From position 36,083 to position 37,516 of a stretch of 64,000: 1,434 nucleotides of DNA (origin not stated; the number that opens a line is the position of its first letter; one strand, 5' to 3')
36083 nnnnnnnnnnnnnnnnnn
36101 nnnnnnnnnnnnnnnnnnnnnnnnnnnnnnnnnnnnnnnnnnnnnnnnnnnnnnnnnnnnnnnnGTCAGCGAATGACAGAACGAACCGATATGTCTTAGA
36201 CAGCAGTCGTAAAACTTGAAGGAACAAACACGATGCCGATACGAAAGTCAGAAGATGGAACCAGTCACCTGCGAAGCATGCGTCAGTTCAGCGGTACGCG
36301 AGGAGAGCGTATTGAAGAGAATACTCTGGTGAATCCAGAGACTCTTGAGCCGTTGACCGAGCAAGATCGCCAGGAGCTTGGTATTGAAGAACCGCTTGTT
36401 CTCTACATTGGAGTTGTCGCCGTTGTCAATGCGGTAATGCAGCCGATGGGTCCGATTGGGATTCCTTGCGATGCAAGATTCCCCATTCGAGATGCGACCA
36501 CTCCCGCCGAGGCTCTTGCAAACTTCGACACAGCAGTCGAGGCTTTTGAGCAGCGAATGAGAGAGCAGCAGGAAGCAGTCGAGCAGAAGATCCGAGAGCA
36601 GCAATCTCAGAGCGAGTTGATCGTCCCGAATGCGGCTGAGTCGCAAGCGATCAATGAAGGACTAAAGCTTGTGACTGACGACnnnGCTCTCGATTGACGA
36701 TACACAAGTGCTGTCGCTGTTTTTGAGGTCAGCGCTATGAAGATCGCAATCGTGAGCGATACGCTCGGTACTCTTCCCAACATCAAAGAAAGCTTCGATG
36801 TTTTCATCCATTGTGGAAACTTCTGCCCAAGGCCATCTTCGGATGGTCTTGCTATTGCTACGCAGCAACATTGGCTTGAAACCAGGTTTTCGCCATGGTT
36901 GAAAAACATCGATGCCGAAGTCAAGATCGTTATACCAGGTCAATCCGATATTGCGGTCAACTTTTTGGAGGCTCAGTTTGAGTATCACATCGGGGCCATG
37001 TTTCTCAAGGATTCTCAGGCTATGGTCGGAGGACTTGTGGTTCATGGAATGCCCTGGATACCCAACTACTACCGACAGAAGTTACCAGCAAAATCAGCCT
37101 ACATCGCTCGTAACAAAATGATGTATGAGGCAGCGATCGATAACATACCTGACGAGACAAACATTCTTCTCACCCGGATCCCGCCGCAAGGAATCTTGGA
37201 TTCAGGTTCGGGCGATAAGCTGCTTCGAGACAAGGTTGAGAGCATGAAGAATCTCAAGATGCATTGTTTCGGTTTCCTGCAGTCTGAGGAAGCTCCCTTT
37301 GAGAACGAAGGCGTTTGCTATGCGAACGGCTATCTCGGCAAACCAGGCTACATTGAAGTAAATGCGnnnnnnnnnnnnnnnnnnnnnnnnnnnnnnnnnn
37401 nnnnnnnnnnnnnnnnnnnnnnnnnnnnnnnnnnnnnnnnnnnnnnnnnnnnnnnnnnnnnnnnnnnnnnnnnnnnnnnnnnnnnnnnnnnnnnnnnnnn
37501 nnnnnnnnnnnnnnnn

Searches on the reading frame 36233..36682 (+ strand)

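Call 3: search_protein_families(library=pfam, proteins=[window:36233-36682:+], max_evalue=0.1)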
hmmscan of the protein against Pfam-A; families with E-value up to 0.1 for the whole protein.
window:36233-36682:+ (150 aa): 1 family
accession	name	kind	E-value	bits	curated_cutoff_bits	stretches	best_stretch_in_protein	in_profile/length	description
PF20121.4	DUF6511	-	0.026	15.3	28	0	89-117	35-64/69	Family of unknown function (DUF6511)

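Call 4: search_protein_families(library=phrogs, proteins=[window:36233-36682:+], max_evalue=0.1)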
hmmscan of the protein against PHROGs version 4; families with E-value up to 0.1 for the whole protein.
window:36233-36682:+ (150 aa): 1 family
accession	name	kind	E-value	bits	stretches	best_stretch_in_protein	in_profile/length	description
phrog_25651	-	moron, auxiliary metabolic gene and host takeover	0.012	16.5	1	100-146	93-138/166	membrane protein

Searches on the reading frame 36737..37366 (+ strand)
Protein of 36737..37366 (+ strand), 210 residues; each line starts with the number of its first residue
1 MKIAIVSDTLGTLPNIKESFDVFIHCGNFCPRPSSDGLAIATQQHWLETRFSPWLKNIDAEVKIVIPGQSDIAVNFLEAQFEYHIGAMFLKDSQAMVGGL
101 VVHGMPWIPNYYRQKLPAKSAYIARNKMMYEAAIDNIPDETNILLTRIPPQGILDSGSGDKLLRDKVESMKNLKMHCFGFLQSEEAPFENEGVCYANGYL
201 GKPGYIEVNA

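Call 3: search_protein_families(library=pfam, proteins=[window:36737-37366:+], max_evalue=0.1)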
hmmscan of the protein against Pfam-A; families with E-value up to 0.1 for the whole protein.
window:36737-37366:+ (210 aa): 1 family
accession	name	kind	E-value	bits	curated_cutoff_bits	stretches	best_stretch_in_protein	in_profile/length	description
PF00149.33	Metallophos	-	0.022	15.6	21.5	1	1-163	1-172/191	Calcineurin-like phosphoesterase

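Call 4: search_protein_families(library=phrogs, proteins=[window:36737-37366:+], max_evalue=0.1)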
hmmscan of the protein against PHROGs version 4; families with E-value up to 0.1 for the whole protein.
window:36737-37366:+ (210 aa): 0 families
